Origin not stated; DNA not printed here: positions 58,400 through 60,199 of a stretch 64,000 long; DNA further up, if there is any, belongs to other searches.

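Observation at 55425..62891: Six-gene group-4-hydrogenase/complex-I-like membrane module that appears redox-dead (Ehr-like)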

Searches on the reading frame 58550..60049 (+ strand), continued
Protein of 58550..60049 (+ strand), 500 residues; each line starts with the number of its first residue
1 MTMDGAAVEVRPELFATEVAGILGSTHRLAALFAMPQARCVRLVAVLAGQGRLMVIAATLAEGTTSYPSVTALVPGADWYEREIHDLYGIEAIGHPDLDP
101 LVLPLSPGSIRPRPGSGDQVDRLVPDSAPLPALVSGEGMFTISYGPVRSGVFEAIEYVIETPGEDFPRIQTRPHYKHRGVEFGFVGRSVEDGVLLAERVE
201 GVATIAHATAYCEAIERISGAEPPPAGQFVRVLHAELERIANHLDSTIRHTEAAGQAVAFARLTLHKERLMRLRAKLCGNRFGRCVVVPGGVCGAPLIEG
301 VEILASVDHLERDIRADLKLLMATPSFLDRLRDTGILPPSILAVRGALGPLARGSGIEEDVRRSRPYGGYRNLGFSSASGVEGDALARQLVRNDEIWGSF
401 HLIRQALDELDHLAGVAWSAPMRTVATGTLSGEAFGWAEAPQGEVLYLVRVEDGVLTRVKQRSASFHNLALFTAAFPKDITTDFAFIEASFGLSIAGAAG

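Call 17: find_homologous_proteins(query=window:58550-60049:+)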
Query window:58550-60049:+ (500 aa): 3202 proteins with E <= 0.001 among 8000 candidates; the best 120 are listed.
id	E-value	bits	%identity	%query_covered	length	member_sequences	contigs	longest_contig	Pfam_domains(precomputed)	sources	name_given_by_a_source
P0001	0.0e+0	1110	100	100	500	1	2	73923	PF00374.25,PF00329.26,PF00346.25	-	-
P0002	3.0e-258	876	80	100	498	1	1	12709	PF00374.25,PF00329.26,PF00346.25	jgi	jgi:Ni,Fe-hydrogenase III large subunit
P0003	2.3e-248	843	78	100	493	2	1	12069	PF00374.25,PF00329.26,PF00346.25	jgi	jgi:formate hydrogenlyase subunit 5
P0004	7.1e-240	815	76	100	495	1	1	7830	PF00374.25,PF00329.26,PF00346.25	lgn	-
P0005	9.7e-240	815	75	100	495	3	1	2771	PF00374.25,PF00329.26,PF00346.25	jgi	jgi:Ni,Fe-hydrogenase III large subunit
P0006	3.3e-238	810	75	100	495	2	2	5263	PF00374.25,PF00329.26,PF00346.25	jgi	jgi:Ni,Fe-hydrogenase III large subunit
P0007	5.5e-229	779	74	100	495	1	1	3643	PF00374.25,PF00329.26,PF00346.25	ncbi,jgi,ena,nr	ncbi:MAG TPA: NADH-quinone oxidoreductase subunit C [Acidimicrobiales bacterium]|nr:NADH-quinone oxi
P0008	2.2e-225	767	72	100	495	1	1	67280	PF00374.25,PF00329.26,PF00346.25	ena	-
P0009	3.3e-225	767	71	100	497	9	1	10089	PF00374.25,PF00329.26,PF00346.25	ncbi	-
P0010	1.6e-223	761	69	100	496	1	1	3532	PF00374.25,PF00329.26,PF00346.25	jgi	jgi:formate hydrogenlyase subunit 5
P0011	1.0e-222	758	71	99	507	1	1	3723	PF00374.25,PF00329.26,PF00346.25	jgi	jgi:Ni,Fe-hydrogenase III large subunit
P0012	1.4e-220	752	71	99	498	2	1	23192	PF00329.26,PF00346.25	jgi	jgi:Ni,Fe-hydrogenase III large subunit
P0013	8.3e-216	736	69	100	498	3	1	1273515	PF00329.26,PF00346.25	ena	-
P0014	4.5e-215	733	66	100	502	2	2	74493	PF00374.25,PF00329.26,PF00346.25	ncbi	-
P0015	1.9e-213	728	68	100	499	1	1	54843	PF00374.25,PF00329.26,PF00346.25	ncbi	ncbi:MAG: hydrogenase large subunit [Acidimicrobiales bacterium]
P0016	5.4e-211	720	68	99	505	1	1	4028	PF00374.25,PF00329.26,PF00346.25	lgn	-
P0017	1.2e-210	719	68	100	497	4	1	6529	PF00374.25,PF00329.26,PF00346.25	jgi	jgi:Ni,Fe-hydrogenase III large subunit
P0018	1.5e-206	705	69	94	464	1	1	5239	PF00374.25,PF00329.26,PF00346.25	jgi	jgi:Ni,Fe-hydrogenase III large subunit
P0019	2.6e-205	701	66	100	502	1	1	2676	PF00374.25,PF00329.26,PF00346.25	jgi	jgi:formate hydrogenlyase subunit 5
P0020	5.5e-204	697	68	98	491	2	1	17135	PF00374.25,PF00329.26,PF00346.25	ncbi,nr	ncbi:MAG: NADH-quinone oxidoreductase subunit C [Actinomycetota bacterium]|nr:NADH-quinone oxidoredu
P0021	3.6e-198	678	65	100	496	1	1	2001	PF00374.25,PF00329.26,PF00346.25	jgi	jgi:Ni,Fe-hydrogenase III large subunit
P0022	3.8e-188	645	63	100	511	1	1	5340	PF00374.25,PF00329.26,PF00346.25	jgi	jgi:Ni,Fe-hydrogenase III large subunit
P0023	9.6e-188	643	64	97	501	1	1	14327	PF00374.25,PF00329.26,PF00346.25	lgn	-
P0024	4.7e-187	641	62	100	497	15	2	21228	PF00374.25,PF00329.26,PF00346.25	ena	-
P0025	1.8e-186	639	62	98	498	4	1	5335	PF00329.26,PF00346.25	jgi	jgi:Ni,Fe-hydrogenase III large subunit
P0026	6.3e-186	637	61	98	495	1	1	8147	PF00374.25,PF00329.26,PF00346.25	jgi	jgi:formate hydrogenlyase subunit 5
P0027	9.7e-186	637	61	100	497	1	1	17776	PF00374.25,PF00329.26,PF00346.25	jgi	jgi:formate hydrogenlyase subunit 5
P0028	3.5e-185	635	61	100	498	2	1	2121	PF00374.25,PF00329.26,PF00346.25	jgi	jgi:formate hydrogenlyase subunit 5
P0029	3.6e-185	635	62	100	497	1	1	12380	PF00374.25,PF00329.26,PF00346.25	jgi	jgi:formate hydrogenlyase subunit 5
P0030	2.3e-184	632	61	100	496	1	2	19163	PF00374.25,PF00329.26,PF00346.25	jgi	jgi:Ni,Fe-hydrogenase III large subunit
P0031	3.7e-184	631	61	100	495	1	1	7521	PF00374.25,PF00329.26,PF00346.25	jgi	jgi:formate hydrogenlyase subunit 5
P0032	4.7e-184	631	61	100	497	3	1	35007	PF00374.25,PF00329.26,PF00346.25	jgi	jgi:formate hydrogenlyase subunit 5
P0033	1.6e-183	629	60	100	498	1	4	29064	PF00374.25,PF00329.26,PF00346.25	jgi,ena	-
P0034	2.2e-183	629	62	97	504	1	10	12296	PF00329.26,PF00346.25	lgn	-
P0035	3.2e-183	628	61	100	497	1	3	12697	PF00374.25,PF00329.26,PF00346.25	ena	-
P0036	6.5e-183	627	61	100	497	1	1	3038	PF00374.25,PF00329.26,PF00346.25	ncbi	-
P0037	1.8e-182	626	61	97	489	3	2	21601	PF00374.25,PF00329.26,PF00346.25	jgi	jgi:Ni,Fe-hydrogenase III large subunit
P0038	1.9e-182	626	61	100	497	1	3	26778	PF00374.25,PF00329.26,PF00346.25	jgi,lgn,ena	-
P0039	3.2e-182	625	61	100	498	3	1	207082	PF00374.25,PF00329.26,PF00346.25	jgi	jgi:formate hydrogenlyase subunit 5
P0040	3.4e-182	625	61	100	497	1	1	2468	PF00374.25,PF00329.26,PF00346.25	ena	-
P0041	2.3e-181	622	61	100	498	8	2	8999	PF00374.25,PF00329.26,PF00346.25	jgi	-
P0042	3.0e-181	622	61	100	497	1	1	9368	PF00374.25,PF00329.26,PF00346.25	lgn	-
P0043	6.5e-181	621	59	100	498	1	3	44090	PF00374.25,PF00329.26,PF00346.25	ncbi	ncbi:MAG: hydrogenase large subunit [Acidimicrobiales bacterium]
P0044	8.3e-181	620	60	100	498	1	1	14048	PF00374.25,PF00329.26,PF00346.25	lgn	-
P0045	1.3e-180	620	61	100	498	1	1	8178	PF00374.25,PF00329.26,PF00346.25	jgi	jgi:formate hydrogenlyase subunit 5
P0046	1.8e-180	619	61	100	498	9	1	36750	PF00374.25,PF00329.26,PF00346.25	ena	-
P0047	5.2e-180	618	60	98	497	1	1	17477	PF00374.25,PF00329.26,PF00346.25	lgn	-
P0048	1.1e-179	617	60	100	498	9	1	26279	PF00329.26,PF00346.25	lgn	-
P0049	1.1e-179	617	58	100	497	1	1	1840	PF00374.25,PF00329.26,PF00346.25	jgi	jgi:formate hydrogenlyase subunit 5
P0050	2.0e-179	616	60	100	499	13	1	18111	PF00374.25,PF00329.26,PF00346.25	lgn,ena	-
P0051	2.6e-179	615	60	100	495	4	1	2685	PF00374.25,PF00329.26,PF00346.25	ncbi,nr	ncbi:MAG TPA: NADH-quinone oxidoreductase subunit C [Acidimicrobiales bacterium]|nr:NADH-quinone oxi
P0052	3.8e-179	615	60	100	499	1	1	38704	PF00374.25,PF00329.26,PF00346.25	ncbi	-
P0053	4.0e-179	615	61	98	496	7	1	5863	PF00329.26,PF00346.25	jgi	-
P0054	1.1e-178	613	59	100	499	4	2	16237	PF00329.26,PF00346.25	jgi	jgi:formate hydrogenlyase subunit 5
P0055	1.3e-178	613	60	98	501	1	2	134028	PF00374.25,PF00329.26,PF00346.25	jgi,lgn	jgi:Ni,Fe-hydrogenase III large subunit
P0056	1.4e-178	613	59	100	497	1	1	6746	PF00374.25,PF00329.26,PF00346.25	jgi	jgi:formate hydrogenlyase subunit 5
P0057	2.1e-178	612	59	100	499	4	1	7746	PF00329.26,PF00346.25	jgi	jgi:formate hydrogenlyase subunit 5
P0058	2.2e-178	612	62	95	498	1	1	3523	PF00329.26,PF00346.25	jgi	jgi:formate hydrogenlyase subunit 5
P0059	2.5e-178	612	60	100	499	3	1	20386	PF00374.25,PF00329.26,PF00346.25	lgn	-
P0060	3.3e-178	612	59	98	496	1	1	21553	PF00329.26,PF00346.25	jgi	jgi:Ni,Fe-hydrogenase III large subunit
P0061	4.8e-178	611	61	97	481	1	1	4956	PF00374.25,PF00329.26,PF00346.25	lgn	-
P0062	4.9e-178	611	78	72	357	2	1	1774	PF00374.25,PF00346.25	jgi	jgi:Ni,Fe-hydrogenase III large subunit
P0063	1.6e-177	609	60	94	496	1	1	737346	PF00329.26,PF00346.25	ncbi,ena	-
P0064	2.1e-177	609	61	100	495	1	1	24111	PF00374.25,PF00329.26,PF00346.25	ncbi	ncbi:MAG: hydrogenase large subunit [Acidimicrobiales bacterium]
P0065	2.8e-177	609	60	94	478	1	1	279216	PF00329.26,PF00346.25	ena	-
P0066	3.2e-177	608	59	100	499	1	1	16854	PF00329.26,PF00346.25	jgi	jgi:formate hydrogenlyase subunit 5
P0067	3.9e-177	608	60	98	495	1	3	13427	PF00374.25,PF00329.26,PF00346.25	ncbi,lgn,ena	-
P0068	4.9e-177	608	59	99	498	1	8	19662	PF00374.25,PF00329.26,PF00346.25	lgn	-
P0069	5.9e-177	608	61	97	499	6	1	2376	PF00374.25,PF00329.26,PF00346.25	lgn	-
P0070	6.6e-177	607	60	100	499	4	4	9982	PF00374.25,PF00329.26,PF00346.25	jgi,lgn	jgi:Ni,Fe-hydrogenase III large subunit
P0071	6.8e-177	607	59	100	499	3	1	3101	PF00374.25,PF00329.26,PF00346.25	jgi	-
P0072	7.1e-177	607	60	97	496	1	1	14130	PF00374.25,PF00329.26,PF00346.25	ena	-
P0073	8.9e-177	607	60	99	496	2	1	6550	PF00374.25,PF00329.26,PF00346.25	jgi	jgi:Ni,Fe-hydrogenase III large subunit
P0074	1.3e-176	607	61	98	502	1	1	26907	PF00329.26,PF00346.25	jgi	jgi:Ni,Fe-hydrogenase III large subunit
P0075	1.7e-176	606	58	100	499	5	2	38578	PF00329.26,PF00346.25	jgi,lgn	jgi:formate hydrogenlyase subunit 5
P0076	1.8e-176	606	60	100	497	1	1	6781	PF00329.26,PF00346.25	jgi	jgi:formate hydrogenlyase subunit 5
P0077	1.9e-176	606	59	100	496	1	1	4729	PF00329.26,PF00346.25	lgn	-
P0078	1.9e-176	606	60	98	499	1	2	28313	PF00374.25,PF00329.26,PF00346.25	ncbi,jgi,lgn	jgi:formate hydrogenlyase subunit 5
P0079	2.7e-176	605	61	94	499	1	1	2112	PF00329.26,PF00346.25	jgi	jgi:formate hydrogenlyase subunit 5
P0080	3.0e-176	605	59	99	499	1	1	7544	PF00374.25,PF00329.26,PF00346.25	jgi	jgi:formate hydrogenlyase subunit 5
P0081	3.9e-176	605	60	97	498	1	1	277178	PF00374.25,PF00329.26,PF00346.25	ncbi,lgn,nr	ncbi:MAG TPA: NADH-quinone oxidoreductase subunit C [Acidimicrobiales bacterium]|nr:NADH-quinone oxi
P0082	4.0e-176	605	57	100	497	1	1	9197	PF00374.25,PF00329.26,PF00346.25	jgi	jgi:formate hydrogenlyase subunit 5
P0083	5.0e-176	605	59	100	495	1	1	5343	PF00329.26,PF00346.25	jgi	jgi:formate hydrogenlyase subunit 5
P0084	5.9e-176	604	61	95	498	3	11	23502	PF00374.25,PF00329.26,PF00346.25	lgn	-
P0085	6.0e-176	604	59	97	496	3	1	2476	PF00329.26,PF00346.25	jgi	jgi:formate hydrogenlyase subunit 5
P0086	1.2e-175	603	60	97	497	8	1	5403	PF00374.25,PF00329.26,PF00346.25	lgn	-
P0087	1.4e-175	603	61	98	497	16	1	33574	PF00329.26,PF00346.25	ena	-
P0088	1.6e-175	603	59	100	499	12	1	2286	PF00374.25,PF00329.26,PF00346.25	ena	-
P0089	2.5e-175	602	60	99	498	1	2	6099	PF00374.25,PF00329.26,PF00346.25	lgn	-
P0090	2.5e-175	602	59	97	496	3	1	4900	PF00329.26,PF00346.25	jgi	jgi:formate hydrogenlyase subunit 5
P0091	3.3e-175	602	57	99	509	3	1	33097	PF00374.25,PF00329.26,PF00346.25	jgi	jgi:Ni,Fe-hydrogenase III large subunit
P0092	3.7e-175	602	61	95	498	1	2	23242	PF00329.26,PF00346.25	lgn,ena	-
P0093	4.0e-175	602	61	98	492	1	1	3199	PF00374.25,PF00329.26,PF00346.25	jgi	jgi:formate hydrogenlyase subunit 5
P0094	6.6e-175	601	61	95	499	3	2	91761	PF00374.25,PF00329.26,PF00346.25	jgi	-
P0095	8.0e-175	601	59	97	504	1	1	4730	PF00374.25,PF00329.26,PF00346.25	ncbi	ncbi:MAG: NADH-quinone oxidoreductase subunit C [Acidimicrobiales bacterium]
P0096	1.1e-174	600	60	97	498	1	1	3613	PF00374.25,PF00329.26,PF00346.25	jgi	jgi:formate hydrogenlyase subunit 5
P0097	1.2e-174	600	60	96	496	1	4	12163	PF00329.26,PF00346.25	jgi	jgi:formate hydrogenlyase subunit 5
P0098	2.1e-174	599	60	98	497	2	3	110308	PF00374.25,PF00329.26,PF00346.25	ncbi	ncbi:MAG: hydrogenase large subunit [Acidimicrobiales bacterium]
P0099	2.1e-174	599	60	98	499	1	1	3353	PF00374.25,PF00329.26,PF00346.25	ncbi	ncbi:MAG: NADH-quinone oxidoreductase subunit C [Acidimicrobiales bacterium]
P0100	2.4e-174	599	60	94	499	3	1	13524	PF00329.26,PF00346.25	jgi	jgi:formate hydrogenlyase subunit 5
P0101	2.6e-174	599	60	99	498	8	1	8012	PF00374.25,PF00329.26,PF00346.25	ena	-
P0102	2.7e-174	599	58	99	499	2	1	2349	PF00329.26,PF00346.25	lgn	-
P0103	4.2e-174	598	61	96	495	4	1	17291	PF00329.26,PF00346.25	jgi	-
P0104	4.7e-174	598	59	100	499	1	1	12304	PF00374.25,PF00329.26,PF00346.25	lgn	-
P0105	5.1e-174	598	59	100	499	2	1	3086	PF00374.25,PF00329.26,PF00346.25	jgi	jgi:formate hydrogenlyase subunit 5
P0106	5.5e-174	598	60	98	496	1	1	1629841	PF00329.26,PF00346.25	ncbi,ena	-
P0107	8.5e-174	597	60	96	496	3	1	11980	PF00329.26,PF00346.25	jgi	jgi:formate hydrogenlyase subunit 5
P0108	8.8e-174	597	58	100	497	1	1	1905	PF00374.25,PF00329.26,PF00346.25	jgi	jgi:formate hydrogenlyase subunit 5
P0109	3.1e-173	595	59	98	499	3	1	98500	PF00329.26,PF00346.25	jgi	jgi:Ni,Fe-hydrogenase III large subunit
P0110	3.7e-173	595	58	100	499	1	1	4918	PF00329.26,PF00346.25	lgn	-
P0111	3.7e-173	595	58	100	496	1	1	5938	PF00329.26,PF00346.25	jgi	jgi:formate hydrogenlyase subunit 5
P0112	1.4e-172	593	58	100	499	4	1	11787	PF00374.25,PF00329.26,PF00346.25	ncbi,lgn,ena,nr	ncbi:MAG: NADH-quinone oxidoreductase subunit C [Actinomycetota bacterium]|nr:NADH-quinone oxidoredu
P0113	1.4e-172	593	59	100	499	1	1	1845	PF00374.25,PF00329.26,PF00346.25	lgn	-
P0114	1.7e-172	593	59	98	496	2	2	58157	PF00329.26,PF00346.25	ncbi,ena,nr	ncbi:MAG TPA: NADH-quinone oxidoreductase subunit C [Acidimicrobiales bacterium]|nr:NADH-quinone oxi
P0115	2.0e-172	593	60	99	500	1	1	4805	PF00374.25,PF00329.26,PF00346.25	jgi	jgi:formate hydrogenlyase subunit 5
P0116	2.2e-172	593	59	97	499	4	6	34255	PF00329.26,PF00346.25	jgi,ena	jgi:Ni,Fe-hydrogenase III large subunit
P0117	2.8e-172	592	60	95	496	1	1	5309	PF00329.26,PF00346.25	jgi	jgi:formate hydrogenlyase subunit 5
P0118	3.4e-172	592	58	97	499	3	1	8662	PF00329.26,PF00346.25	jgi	jgi:Ni,Fe-hydrogenase III large subunit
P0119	3.7e-172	592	60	95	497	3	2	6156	PF00329.26,PF00346.25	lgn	-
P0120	4.5e-172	591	59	100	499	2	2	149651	PF00374.25,PF00329.26,PF00346.25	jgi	-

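Call 29: find_related_loci(query=A1, collection=genome_contigs, flank=10000)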
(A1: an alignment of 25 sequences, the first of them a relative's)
Query A1 (500 aa) in genome_contigs; peptide patterns used: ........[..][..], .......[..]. (x = any residue, [..] = any of these).
426 stretches matched a pattern; 321 encode a relative of the query (tblastn E <= 1e-3); the best 80 are kept; 80 distinct loci.
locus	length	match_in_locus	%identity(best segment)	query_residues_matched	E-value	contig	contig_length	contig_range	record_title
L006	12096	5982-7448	77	1-494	0e+0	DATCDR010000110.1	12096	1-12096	MAG TPA_asm: Acidimicrobiales bacterium isolate SMAG_U7731 k141_545056, whole genome shotgun sequence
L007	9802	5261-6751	71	1-500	0e+0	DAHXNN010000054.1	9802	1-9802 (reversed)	MAG TPA_asm: Acidimicrobiaceae bacterium isolate clean1786 k141_395662, whole genome shotgun sequence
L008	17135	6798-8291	67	1-500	0e+0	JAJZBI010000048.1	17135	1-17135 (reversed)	MAG: Actinomycetes bacterium isolate HSP2.bin26 NODE_2190_length_17135_cov_4.938617, whole genome shotgun sequence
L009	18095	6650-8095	68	13-499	0e+0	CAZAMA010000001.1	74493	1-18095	MAG TPA_asm: uncultured Acidimicrobiaceae bacterium isolate SRP226684_co1_16 genome assembly, contig: NODE_101_length_74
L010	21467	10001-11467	60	11-500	0e+0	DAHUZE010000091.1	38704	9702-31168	MAG TPA_asm: Acidimicrobiaceae bacterium isolate clean1680 k141_812326, whole genome shotgun sequence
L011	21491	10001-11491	61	1-499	8e-180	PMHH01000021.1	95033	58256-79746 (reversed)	MAG: Acidimicrobiaceae bacterium isolate palsa_693 73.20120600_P3S.7_contig_1097, whole genome shotgun sequence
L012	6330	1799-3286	59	15-500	5e-180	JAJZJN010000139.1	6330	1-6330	MAG: Actinomycetes bacterium isolate LSA5.bin41 NODE_18551_length_6330_cov_1.257134, whole genome shotgun sequence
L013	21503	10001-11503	57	6-500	4e-178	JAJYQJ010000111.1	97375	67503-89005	MAG: Actinomycetes bacterium isolate DS4.bin23 NODE_88_length_97375_cov_1.842393, whole genome shotgun sequence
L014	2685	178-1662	60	1-500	0e+0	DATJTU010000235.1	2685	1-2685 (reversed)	MAG TPA_asm: Acidimicrobiales bacterium isolate SMAG_U15028 k141_2598125, whole genome shotgun sequence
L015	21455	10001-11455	58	15-500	2e-174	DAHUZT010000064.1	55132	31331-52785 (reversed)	MAG TPA_asm: Acidimicrobiaceae bacterium isolate clean285 k141_755699, whole genome shotgun sequence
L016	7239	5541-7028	62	1-499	4e-175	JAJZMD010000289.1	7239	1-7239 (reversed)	MAG: Actinomycetes bacterium isolate MAS3.bin166 NODE_20633_length_7239_cov_2.264623, whole genome shotgun sequence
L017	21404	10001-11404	60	28-499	5e-174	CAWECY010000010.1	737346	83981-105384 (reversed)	MAG: uncultured Acidimicrobiaceae bacterium isolate MFD03399.bin.2.105 genome assembly, contig: contig_24681, whole geno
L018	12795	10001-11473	61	12-500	4e-173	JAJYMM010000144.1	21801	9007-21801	MAG: Actinomycetes bacterium isolate DBS2-4.bin131 NODE_4129_length_21801_cov_3.26105, whole genome shotgun sequence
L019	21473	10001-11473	58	9-500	5e-172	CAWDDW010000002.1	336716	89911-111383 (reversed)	MAG: uncultured Acidimicrobiaceae bacterium isolate MFD05580.bin.2.14 genome assembly, contig: contig_38977, whole genom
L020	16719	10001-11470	58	10-500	4e-171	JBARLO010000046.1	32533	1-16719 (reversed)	MAG: Acidimicrobiales bacterium isolate MFD09904_ilm_asm_bin24 k127_159899, whole genome shotgun sequence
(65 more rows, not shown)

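Call 50: search_protein_representatives(protein=window:58550-60049:+)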
Query: 500 residues. Proteins with E-value up to 0.001 (for the whole library): 5106; up to 1e-10: 1979; up to 1e-30: 367. The best 150 are listed.
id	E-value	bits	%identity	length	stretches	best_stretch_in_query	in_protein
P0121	6.5e-165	566.2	59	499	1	24-500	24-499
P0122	1.5e-142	492.4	53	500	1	15-500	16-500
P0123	2.3e-142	491.8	54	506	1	27-500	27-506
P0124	3.0e-132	458.5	72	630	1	142-452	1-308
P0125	6.0e-132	457.4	50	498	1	25-500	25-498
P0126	2.8e-121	422.3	55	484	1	58-499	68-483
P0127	2.8e-118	412.4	57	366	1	10-364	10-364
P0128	3.2e-117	408.9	51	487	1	9-500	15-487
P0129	6.5e-117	407.9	49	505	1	18-499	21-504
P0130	4.2e-116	405.2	60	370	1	147-500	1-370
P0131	1.1e-115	403.8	58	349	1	151-499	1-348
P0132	2.3e-115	402.8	51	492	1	28-500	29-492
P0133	1.2e-103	364.1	48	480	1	10-499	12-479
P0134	2.6e-99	349.8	49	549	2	51-387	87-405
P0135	1.0e-96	341.3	48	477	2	134-499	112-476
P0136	8.5e-96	338.2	46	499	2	113-498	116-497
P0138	3.9e-91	322.8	42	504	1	27-498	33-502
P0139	1.6e-89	317.6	41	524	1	9-498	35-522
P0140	2.1e-87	310.6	47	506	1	19-498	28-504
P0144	4.0e-79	283.2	42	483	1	17-498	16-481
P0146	8.5e-79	282.2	40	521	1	41-497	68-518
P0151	9.8e-74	265.5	39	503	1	64-498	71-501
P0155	1.4e-71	258.3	41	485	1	14-499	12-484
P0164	1.1e-64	235.6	34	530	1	52-494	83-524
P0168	1.4e-64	235.3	36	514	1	26-498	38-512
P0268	5.7e-45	170.6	33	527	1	42-498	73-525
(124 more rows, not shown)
